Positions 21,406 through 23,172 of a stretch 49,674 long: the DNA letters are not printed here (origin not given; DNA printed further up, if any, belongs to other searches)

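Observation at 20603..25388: GtrB-like GT2, DUF2079-like membrane protein and PorZ-like propeller protein are translationally coupled: possible glycosylation module feeding T9SS cargo anchoring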

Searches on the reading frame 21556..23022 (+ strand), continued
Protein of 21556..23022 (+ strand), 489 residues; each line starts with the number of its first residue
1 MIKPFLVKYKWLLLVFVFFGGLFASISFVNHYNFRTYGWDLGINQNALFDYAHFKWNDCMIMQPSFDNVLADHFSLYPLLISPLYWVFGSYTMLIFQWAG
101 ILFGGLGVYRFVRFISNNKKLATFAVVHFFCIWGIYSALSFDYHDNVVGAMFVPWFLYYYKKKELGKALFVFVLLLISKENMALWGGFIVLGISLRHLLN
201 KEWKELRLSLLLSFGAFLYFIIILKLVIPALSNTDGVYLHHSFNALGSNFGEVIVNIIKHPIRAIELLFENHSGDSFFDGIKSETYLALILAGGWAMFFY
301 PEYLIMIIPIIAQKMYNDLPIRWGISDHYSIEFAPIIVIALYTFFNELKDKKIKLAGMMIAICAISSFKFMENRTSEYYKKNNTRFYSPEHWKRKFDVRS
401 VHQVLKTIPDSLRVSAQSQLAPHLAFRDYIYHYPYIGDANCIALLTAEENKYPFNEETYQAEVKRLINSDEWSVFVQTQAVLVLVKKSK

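Call 54: find_encoding_contigs(protein=P0229, flank=6000, max_places=1)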
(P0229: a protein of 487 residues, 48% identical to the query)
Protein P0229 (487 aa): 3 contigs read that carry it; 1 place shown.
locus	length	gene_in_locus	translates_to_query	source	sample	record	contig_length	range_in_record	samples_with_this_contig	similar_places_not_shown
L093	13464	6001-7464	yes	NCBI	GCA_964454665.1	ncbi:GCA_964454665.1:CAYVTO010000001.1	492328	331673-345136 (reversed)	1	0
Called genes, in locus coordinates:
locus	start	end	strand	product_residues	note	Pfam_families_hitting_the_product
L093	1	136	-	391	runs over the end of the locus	PF00586:AIRS, PF02769:AIRS_C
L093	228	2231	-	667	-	PF07719:TPR_2 (faint), PF13432:TPR_16 (faint), PF07676:PD40, PF00691:OmpA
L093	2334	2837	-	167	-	-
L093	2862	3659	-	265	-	PF02754:CCG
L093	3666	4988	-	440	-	PF12838:Fer4_7 (faint), PF13183:Fer4_8 (faint), PF12797:Fer4_2 (faint), PF12837:Fer4_6 (faint), PF13237:Fer4_10 (weak), PF13187:Fer4_9, PF13484:Fer4_16 (weak), PF13534:Fer4_17 (weak), +1 more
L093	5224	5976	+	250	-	PF00535:Glycos_transf_2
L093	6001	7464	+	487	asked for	PF09852:DUF2079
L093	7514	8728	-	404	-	-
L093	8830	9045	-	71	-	PF13275:S4_2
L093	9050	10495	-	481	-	PF01479:S4, PF13275:S4_2 (weak), PF00849:PseudoU_synth_2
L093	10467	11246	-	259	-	PF04079:SMC_ScpB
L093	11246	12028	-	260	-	PF01258:zf-dskA_traR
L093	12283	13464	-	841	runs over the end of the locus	PF00932:LTD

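Call 97: find_encoding_contigs(protein=P0240, flank=5000, max_places=1)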
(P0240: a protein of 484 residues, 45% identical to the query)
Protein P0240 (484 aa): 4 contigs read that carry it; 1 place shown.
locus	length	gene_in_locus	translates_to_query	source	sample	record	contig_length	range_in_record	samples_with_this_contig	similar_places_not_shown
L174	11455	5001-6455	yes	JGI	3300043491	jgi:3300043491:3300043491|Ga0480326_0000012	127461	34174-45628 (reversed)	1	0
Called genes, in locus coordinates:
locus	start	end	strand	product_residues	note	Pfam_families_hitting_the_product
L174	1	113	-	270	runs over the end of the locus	PF13489:Methyltransf_23, PF08241:Methyltransf_11, PF08242:Methyltransf_12, PF13649:Methyltransf_25, PF13847:Methyltransf_31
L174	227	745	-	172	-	-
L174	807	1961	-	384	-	PF16822:ALGX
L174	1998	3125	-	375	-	-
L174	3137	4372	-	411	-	PF03062:MBOAT, PF13813:MBOAT_2 (weak)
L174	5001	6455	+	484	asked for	PF09852:DUF2079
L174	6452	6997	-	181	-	-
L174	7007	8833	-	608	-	-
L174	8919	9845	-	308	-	PF00535:Glycos_transf_2, PF10111:Glyco_tranf_2_2 (weak)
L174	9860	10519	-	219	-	PF01144:CoA_trans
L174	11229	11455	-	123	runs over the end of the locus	PF05635:23S_rRNA_IVP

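Call 98: find_encoding_contigs(protein=P0216, flank=5000, max_places=1)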
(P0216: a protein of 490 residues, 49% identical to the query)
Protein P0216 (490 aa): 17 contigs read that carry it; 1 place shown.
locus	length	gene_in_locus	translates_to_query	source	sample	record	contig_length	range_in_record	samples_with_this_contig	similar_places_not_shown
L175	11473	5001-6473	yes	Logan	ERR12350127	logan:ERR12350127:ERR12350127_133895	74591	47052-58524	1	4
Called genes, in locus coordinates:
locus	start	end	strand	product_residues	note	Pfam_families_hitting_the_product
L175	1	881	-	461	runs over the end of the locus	PF00919:UPF0004, PF04055:Radical_SAM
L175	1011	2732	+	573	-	PF00664:ABC_membrane, PF00005:ABC_tran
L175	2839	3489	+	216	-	-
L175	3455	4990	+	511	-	-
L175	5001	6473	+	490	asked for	PF09852:DUF2079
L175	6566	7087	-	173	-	-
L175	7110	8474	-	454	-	-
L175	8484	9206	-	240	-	PF00535:Glycos_transf_2, PF10111:Glyco_tranf_2_2 (weak), PF13641:Glyco_tranf_2_3, PF13506:Glyco_transf_21 (weak)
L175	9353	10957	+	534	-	PF00009:GTP_EFTU, PF01926:MMR_HSR1, PF22042:EF-G_D2, PF16658:RF3_C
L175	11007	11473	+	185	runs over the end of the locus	PF02525:Flavodoxin_2, PF03358:FMN_red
